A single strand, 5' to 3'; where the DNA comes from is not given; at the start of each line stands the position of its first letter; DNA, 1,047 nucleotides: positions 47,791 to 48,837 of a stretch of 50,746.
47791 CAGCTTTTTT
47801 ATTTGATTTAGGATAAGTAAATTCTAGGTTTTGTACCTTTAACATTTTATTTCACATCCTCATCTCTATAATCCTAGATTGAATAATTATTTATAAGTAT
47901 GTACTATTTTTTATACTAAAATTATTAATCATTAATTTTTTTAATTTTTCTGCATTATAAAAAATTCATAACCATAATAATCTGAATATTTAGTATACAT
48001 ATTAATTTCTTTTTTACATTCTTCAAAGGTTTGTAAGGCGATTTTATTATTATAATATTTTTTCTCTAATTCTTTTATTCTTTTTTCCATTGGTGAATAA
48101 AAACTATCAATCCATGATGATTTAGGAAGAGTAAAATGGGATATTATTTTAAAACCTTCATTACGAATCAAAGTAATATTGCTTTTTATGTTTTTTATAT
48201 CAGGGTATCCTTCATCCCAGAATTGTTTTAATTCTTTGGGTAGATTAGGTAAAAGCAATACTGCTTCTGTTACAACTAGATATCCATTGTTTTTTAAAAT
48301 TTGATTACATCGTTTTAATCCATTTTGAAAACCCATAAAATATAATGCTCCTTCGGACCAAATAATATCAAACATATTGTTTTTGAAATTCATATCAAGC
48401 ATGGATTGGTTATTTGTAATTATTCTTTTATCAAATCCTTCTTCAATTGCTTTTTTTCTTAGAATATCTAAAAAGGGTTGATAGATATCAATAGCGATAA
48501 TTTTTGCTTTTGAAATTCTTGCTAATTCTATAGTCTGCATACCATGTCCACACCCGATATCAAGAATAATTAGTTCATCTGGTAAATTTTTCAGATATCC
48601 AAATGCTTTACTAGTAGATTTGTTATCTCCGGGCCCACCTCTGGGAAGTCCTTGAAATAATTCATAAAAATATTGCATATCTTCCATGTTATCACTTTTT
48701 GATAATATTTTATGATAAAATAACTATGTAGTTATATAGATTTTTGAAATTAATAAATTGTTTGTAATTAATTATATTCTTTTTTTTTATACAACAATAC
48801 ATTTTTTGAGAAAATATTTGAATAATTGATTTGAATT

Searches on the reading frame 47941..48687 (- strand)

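Call 57: search_protein_families(library=pfam, proteins=[window:47941-48687:-], max_evalue=0.00001)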
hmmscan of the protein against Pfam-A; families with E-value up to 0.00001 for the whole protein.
window:47941-48687:- (248 aa): 6 families
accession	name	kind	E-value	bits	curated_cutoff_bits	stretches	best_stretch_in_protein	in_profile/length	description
PF13649.12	Methyltransf_25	-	2.4e-15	57.4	27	1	41-135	1-97/97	Methyltransferase domain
PF08241.18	Methyltransf_11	-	6.3e-15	56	21.2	1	42-139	1-95/95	Methyltransferase domain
PF13847.12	Methyltransf_31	-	6.7e-13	49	27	1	39-155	5-124/145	Methyltransferase domain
PF08242.18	Methyltransf_12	-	1.3e-07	32.7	30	1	42-137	1-98/98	Methyltransferase domain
PF01209.24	Ubie_methyltran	-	2e-07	31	20.1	1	40-142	50-154/233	ubiE/COQ5 methyltransferase family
PF13489.12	Methyltransf_23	-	1.3e-06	28.7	27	1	34-142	19-119/164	Methyltransferase domain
